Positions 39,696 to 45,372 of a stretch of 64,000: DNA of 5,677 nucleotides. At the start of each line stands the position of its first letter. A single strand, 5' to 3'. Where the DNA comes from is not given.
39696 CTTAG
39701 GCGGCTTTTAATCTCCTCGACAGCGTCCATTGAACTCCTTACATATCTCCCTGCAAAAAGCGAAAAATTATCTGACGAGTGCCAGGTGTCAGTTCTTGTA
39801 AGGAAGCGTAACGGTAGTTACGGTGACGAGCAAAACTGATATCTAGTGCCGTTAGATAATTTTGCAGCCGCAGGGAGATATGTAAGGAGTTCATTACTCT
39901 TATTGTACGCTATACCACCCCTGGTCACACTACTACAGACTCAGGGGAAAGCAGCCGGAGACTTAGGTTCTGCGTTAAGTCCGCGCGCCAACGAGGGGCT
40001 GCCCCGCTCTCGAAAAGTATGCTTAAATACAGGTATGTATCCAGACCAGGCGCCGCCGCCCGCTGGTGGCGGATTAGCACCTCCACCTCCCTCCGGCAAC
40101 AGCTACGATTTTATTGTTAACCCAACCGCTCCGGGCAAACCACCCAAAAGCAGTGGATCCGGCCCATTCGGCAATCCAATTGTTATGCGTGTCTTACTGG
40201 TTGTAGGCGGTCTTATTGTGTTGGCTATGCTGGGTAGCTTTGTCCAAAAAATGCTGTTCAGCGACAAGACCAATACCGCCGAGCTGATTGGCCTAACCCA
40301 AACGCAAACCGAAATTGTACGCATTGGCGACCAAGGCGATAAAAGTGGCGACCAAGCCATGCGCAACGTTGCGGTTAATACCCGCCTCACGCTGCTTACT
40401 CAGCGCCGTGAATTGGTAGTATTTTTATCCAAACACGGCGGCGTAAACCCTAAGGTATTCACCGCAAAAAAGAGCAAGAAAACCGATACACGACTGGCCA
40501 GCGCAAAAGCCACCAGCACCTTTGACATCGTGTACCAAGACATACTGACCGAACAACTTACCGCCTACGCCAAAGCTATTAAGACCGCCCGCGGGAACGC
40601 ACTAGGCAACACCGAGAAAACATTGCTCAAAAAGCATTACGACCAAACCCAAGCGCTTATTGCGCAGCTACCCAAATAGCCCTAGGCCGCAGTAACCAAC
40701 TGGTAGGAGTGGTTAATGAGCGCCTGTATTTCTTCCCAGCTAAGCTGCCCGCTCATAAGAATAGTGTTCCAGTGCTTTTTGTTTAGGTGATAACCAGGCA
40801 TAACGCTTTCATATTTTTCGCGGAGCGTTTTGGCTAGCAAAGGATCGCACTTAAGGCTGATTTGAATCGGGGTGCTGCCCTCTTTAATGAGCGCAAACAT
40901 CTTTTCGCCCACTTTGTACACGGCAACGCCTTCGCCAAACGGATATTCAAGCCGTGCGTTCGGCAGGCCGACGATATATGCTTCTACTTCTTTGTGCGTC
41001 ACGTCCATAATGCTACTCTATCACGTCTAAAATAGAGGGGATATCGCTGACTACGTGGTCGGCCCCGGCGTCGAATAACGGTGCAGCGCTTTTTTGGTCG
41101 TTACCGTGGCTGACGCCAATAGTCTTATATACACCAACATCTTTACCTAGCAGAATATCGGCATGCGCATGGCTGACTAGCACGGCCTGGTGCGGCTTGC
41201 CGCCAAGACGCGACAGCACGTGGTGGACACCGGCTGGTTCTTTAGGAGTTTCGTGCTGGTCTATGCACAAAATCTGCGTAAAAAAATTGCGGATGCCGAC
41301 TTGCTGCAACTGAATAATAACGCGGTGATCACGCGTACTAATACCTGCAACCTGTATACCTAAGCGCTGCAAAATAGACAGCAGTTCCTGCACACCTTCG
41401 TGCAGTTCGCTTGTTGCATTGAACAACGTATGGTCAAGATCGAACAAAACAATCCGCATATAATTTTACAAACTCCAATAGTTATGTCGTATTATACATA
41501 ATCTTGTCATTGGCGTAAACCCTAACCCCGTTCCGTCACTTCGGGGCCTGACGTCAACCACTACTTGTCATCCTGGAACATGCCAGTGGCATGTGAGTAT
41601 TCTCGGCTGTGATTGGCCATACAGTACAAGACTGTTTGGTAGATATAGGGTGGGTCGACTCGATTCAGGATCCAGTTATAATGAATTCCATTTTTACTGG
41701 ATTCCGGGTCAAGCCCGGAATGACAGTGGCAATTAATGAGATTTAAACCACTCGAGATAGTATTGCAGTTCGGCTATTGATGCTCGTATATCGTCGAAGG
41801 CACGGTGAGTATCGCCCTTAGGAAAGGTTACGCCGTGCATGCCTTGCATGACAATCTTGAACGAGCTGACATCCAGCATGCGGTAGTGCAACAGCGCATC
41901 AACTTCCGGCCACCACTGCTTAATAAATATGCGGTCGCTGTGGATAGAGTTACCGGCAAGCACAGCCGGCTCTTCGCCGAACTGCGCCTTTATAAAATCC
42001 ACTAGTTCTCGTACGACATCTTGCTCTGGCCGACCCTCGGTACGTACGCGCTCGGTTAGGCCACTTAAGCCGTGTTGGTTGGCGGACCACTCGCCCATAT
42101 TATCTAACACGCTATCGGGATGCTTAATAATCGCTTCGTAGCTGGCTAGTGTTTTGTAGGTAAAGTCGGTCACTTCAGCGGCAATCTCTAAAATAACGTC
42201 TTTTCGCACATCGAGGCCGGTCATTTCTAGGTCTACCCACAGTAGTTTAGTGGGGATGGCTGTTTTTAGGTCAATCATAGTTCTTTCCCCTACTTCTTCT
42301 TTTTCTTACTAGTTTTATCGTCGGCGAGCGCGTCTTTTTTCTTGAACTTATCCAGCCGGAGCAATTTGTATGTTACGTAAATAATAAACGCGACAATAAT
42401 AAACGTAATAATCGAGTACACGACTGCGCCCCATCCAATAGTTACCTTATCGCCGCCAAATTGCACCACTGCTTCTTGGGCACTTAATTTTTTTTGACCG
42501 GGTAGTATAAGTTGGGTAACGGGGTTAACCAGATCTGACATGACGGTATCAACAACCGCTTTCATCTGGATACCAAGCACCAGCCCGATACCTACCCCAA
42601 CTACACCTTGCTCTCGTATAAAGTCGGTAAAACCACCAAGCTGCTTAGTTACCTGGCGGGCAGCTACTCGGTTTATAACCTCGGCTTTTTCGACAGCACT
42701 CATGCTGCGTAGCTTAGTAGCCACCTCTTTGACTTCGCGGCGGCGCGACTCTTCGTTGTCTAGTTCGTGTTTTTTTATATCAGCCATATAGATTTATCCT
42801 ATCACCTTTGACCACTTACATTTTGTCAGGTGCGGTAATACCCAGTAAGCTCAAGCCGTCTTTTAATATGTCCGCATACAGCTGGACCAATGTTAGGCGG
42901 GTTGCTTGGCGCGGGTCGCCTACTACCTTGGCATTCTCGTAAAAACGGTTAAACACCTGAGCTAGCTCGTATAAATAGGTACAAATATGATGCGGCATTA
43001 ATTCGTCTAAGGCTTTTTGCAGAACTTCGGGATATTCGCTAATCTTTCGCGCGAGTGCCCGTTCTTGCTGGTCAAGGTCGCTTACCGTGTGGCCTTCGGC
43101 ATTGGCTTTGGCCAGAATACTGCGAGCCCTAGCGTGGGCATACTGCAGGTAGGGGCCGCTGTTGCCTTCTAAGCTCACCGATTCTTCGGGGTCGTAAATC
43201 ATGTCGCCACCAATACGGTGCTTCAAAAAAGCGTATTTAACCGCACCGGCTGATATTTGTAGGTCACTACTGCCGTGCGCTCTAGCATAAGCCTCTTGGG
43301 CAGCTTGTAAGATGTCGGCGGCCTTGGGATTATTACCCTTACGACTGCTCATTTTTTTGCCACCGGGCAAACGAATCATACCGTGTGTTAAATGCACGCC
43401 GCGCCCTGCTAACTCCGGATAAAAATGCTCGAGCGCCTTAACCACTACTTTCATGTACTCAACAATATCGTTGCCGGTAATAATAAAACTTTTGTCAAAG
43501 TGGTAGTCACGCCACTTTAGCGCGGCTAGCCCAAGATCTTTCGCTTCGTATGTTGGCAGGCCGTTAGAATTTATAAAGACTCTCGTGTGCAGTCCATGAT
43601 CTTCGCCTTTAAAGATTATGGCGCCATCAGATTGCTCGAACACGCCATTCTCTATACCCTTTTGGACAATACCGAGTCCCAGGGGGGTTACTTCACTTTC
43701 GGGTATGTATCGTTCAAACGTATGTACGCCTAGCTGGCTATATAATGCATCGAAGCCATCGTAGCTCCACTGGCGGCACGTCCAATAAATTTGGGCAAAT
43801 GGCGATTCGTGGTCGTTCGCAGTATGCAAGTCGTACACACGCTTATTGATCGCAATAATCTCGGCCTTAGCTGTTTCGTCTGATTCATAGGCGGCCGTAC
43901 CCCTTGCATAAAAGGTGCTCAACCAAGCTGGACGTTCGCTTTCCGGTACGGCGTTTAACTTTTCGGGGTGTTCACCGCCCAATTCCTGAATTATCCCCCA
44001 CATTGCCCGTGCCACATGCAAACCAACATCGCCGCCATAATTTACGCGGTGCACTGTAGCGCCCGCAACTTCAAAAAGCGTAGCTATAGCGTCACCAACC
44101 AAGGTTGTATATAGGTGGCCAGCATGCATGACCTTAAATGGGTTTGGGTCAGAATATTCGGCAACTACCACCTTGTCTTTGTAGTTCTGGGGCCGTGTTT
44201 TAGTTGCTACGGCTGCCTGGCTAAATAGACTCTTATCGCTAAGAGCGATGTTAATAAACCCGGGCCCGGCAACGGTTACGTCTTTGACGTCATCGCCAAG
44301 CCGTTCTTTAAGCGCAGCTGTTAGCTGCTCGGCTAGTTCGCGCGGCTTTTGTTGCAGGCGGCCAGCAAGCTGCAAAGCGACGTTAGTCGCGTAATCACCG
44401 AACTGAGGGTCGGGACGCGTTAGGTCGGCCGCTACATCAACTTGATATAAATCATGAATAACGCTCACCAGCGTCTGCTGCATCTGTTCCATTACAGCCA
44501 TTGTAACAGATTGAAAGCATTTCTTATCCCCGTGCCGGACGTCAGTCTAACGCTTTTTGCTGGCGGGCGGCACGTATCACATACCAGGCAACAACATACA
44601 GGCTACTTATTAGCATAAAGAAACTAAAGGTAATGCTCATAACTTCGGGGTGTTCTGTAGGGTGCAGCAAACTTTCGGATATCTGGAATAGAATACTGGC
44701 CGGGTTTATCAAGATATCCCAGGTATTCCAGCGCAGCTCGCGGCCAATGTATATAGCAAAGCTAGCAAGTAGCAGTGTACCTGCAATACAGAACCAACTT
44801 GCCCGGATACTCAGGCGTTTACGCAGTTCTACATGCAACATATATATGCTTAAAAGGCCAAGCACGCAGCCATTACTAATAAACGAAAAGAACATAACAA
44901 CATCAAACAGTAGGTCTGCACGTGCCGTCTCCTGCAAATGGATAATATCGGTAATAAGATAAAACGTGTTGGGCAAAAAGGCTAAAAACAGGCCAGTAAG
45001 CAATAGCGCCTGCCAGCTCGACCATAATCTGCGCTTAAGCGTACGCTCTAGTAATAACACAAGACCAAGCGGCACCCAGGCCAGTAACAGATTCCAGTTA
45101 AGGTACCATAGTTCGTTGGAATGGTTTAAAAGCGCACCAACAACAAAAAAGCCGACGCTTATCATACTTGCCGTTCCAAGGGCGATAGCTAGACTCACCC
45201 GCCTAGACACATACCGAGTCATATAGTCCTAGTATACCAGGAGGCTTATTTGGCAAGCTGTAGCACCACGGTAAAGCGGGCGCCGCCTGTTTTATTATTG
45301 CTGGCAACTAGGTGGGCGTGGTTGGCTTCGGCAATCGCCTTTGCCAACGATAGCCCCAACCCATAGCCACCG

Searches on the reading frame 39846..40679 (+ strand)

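Call 60: search_protein_families(library=pfam, proteins=[window:39846-40679:+], max_evalue=0.001)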
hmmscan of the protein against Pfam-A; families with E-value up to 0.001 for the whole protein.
window:39846-40679:+ (277 aa): 0 families

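Call 87: search_protein_families(library=pfam, proteins=[window:39846-40679:+], max_evalue=1)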
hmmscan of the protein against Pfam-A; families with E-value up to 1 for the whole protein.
window:39846-40679:+ (277 aa): 1 family
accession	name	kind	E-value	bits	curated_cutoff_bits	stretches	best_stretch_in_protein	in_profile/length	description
PF17797.7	RL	-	0.21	12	22.8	1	168-205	10-45/71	RL domain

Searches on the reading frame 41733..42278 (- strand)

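Call 60: search_protein_families(library=pfam, proteins=[window:41733-42278:-], max_evalue=0.001)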
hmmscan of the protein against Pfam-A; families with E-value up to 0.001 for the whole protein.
window:41733-42278:- (181 aa): 1 family
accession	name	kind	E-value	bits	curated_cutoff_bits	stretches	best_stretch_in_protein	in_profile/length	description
PF00929.31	RNase_T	-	2.3e-19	70.9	24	1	13-170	1-163/164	Exonuclease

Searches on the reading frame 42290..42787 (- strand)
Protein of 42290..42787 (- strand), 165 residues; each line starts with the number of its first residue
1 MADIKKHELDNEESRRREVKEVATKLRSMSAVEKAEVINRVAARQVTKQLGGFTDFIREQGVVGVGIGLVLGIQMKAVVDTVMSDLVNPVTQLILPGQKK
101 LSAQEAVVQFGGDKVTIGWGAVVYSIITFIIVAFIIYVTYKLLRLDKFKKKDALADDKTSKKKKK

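Call 60: search_protein_families(library=pfam, proteins=[window:42290-42787:-], max_evalue=0.001)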
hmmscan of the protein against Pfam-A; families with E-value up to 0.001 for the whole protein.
window:42290-42787:- (165 aa): 1 family
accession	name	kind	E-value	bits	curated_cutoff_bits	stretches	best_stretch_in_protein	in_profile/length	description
PF01741.23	MscL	-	1.6e-15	58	27.4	1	51-156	3-104/123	Large-conductance mechanosensitive channel, MscL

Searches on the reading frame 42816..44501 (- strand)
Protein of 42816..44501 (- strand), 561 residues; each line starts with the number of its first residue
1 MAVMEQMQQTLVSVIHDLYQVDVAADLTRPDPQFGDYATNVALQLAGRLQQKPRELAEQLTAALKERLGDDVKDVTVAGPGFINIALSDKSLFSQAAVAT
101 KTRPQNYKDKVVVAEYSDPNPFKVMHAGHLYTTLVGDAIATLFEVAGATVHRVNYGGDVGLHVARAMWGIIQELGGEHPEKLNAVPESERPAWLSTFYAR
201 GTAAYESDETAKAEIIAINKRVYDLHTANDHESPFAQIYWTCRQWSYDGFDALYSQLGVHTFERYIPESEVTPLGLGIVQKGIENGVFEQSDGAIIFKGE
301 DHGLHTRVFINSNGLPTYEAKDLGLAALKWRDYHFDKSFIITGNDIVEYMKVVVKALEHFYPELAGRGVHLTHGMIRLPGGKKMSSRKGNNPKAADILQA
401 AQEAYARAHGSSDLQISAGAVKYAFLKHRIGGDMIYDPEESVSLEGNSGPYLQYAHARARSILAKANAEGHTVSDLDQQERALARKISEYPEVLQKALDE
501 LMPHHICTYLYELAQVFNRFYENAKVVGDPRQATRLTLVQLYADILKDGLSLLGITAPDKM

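Call 60: search_protein_families(library=pfam, proteins=[window:42816-44501:-], max_evalue=0.001)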
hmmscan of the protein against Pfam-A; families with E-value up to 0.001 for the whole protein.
window:42816-44501:- (561 aa): 4 families
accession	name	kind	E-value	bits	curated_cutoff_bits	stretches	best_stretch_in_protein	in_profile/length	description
PF05746.21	DALR_1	-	2e-34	118.6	22.3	1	452-561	1-117/117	DALR anticodon binding domain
PF00750.26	tRNA-synt_1d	-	1.9e-29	103.2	23.3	1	102-404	12-301/349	tRNA synthetases class I (R), catalytic domain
PF03485.21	Arg_tRNA_synt_N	-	1.5e-19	70.8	21.5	1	6-87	2-85/85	Arginyl tRNA synthetase N terminal domain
PF00133.28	tRNA-synt_1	-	0.00091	18.5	22.7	0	371-433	363-410/414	tRNA synthetases class I (I, L, M and V)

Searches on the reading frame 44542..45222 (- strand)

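Call 60: search_protein_families(library=pfam, proteins=[window:44542-45222:-], max_evalue=0.001)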
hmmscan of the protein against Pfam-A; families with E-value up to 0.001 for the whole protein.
window:44542-45222:- (226 aa): 1 family
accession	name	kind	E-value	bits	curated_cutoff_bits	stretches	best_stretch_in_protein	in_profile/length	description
PF07099.16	DUF1361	-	5.1e-39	134.3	25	1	43-205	1-168/169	Protein of unknown function (DUF1361)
